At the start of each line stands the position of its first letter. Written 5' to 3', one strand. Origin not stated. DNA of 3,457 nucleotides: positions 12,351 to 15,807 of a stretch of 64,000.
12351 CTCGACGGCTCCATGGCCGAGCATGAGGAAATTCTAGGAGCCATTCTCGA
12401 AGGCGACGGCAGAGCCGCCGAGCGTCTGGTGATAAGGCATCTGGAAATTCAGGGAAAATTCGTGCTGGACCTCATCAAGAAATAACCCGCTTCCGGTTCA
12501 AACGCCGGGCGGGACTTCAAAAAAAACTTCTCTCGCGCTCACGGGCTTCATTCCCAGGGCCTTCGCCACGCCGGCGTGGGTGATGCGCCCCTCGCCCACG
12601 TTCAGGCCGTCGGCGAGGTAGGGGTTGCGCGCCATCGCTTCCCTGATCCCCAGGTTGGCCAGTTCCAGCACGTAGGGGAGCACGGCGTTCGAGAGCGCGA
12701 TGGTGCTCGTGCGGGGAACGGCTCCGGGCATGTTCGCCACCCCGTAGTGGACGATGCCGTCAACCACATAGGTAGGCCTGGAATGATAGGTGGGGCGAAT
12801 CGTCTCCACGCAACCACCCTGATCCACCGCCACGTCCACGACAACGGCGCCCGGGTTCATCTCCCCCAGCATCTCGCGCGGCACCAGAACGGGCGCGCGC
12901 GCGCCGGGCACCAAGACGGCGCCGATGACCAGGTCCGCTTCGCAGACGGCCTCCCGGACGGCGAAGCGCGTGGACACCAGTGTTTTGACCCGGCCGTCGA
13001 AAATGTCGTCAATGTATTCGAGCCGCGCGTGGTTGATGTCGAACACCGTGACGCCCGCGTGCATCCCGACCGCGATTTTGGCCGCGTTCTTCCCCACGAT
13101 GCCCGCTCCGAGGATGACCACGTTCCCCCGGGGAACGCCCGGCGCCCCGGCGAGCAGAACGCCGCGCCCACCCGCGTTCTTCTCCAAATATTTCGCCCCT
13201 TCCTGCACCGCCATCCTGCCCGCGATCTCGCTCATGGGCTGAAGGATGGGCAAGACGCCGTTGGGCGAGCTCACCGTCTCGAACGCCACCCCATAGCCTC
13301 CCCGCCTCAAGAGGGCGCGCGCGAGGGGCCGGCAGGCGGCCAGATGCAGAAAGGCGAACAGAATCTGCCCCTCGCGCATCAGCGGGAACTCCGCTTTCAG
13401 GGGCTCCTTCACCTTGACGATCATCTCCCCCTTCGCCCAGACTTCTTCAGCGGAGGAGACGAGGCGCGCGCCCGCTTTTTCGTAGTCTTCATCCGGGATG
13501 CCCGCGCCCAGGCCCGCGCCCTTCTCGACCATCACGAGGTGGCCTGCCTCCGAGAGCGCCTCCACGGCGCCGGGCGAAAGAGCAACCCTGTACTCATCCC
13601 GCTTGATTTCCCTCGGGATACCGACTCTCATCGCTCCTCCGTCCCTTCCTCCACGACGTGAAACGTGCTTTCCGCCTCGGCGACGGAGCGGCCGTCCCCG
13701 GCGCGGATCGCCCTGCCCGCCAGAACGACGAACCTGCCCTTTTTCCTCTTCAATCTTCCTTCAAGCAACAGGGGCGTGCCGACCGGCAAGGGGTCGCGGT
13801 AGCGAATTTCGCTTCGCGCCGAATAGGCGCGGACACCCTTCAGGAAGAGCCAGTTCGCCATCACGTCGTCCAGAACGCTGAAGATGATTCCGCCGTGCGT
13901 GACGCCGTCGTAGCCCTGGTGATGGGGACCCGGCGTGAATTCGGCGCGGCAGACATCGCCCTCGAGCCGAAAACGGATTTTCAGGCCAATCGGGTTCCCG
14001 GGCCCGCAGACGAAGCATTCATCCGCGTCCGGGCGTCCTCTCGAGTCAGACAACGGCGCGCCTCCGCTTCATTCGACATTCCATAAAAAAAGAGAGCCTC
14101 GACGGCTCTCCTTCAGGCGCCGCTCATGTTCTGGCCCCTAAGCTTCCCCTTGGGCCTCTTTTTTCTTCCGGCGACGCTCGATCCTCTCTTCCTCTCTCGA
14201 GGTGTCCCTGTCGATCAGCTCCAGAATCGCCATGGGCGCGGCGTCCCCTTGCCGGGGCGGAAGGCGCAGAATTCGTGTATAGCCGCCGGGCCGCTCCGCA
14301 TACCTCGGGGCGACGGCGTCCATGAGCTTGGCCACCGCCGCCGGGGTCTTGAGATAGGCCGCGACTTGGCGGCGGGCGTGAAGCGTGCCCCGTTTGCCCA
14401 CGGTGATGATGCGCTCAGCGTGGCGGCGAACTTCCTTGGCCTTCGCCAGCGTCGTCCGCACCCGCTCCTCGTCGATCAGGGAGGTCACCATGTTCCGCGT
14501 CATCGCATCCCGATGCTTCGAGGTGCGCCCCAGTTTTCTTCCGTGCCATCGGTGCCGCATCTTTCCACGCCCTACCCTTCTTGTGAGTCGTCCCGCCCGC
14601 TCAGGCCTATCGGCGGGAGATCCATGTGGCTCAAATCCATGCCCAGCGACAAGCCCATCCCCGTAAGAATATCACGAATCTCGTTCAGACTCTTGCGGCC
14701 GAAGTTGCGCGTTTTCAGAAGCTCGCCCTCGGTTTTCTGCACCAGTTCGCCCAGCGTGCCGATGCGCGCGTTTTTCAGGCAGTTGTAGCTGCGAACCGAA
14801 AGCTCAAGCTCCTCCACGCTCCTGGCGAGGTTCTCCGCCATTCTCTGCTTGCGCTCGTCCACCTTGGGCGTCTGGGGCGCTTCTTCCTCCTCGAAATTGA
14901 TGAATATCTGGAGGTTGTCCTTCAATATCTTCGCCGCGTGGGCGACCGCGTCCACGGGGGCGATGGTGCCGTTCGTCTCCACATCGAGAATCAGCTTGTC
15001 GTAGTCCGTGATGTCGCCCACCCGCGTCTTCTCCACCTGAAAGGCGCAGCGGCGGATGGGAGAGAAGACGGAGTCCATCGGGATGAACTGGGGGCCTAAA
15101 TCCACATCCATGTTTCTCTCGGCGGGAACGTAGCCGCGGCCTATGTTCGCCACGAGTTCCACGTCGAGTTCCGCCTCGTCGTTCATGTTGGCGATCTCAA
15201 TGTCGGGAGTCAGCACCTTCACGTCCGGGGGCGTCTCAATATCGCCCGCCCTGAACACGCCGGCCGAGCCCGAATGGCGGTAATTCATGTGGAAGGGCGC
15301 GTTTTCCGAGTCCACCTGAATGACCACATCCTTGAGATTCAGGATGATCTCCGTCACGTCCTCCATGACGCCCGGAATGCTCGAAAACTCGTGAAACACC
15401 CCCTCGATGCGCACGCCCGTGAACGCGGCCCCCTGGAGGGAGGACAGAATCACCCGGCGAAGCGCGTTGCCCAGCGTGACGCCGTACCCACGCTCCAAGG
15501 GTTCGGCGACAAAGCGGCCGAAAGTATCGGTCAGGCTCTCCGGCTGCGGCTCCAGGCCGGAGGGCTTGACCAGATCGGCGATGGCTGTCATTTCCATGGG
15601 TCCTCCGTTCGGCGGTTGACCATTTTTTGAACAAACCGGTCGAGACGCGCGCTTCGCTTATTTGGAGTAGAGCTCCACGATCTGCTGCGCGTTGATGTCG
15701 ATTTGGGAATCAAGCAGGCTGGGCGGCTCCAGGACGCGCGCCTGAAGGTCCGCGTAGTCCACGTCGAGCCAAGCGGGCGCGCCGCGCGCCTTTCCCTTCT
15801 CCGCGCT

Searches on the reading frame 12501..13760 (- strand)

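Call 68: search_protein_families(library=pfam, proteins=[window:12501-13760:-], max_evalue=0.00001)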
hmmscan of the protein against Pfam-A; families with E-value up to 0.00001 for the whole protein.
window:12501-13760:- (420 aa): 2 families
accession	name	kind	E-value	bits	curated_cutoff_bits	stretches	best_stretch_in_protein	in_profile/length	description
PF01262.27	AlaDh_PNT_C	-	1.5e-82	276.6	23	1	184-395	1-213/214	Alanine dehydrogenase/PNT, C-terminal domain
PF05222.21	AlaDh_PNT_N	-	1.8e-44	151.8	30.4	1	47-180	1-136/136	Alanine dehydrogenase/PNT, N-terminal domain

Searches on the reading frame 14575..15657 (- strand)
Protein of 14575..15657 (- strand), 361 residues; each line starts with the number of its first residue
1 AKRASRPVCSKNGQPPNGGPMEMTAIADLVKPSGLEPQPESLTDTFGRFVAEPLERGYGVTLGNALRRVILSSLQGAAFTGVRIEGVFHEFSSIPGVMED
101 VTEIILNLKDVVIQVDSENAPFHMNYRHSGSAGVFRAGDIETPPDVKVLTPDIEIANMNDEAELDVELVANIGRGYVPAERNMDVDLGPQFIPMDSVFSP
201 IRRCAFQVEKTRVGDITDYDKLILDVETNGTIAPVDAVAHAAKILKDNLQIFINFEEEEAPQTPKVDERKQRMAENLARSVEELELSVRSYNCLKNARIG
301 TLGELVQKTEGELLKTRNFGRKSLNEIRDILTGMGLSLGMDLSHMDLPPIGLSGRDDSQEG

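Call 69: search_protein_families(library=pfam, proteins=[window:14575-15657:-], max_evalue=0.00001)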
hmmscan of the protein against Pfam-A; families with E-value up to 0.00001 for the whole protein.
window:14575-15657:- (361 aa): 3 families
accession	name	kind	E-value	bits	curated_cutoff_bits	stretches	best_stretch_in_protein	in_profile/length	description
PF01000.31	RNA_pol_A_bac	-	1.5e-28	99.8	33.9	1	82-199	1-119/119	RNA polymerase Rpb3/RpoA insert domain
PF03118.21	RNA_pol_A_CTD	-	2e-26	91.9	23.8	1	269-332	3-66/67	Bacterial RNA polymerase, alpha chain C terminal domain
PF01193.29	RNA_pol_L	-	5.7e-25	87.3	24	1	52-249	1-74/74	RNA polymerase Rpb3/Rpb11 dimerisation domain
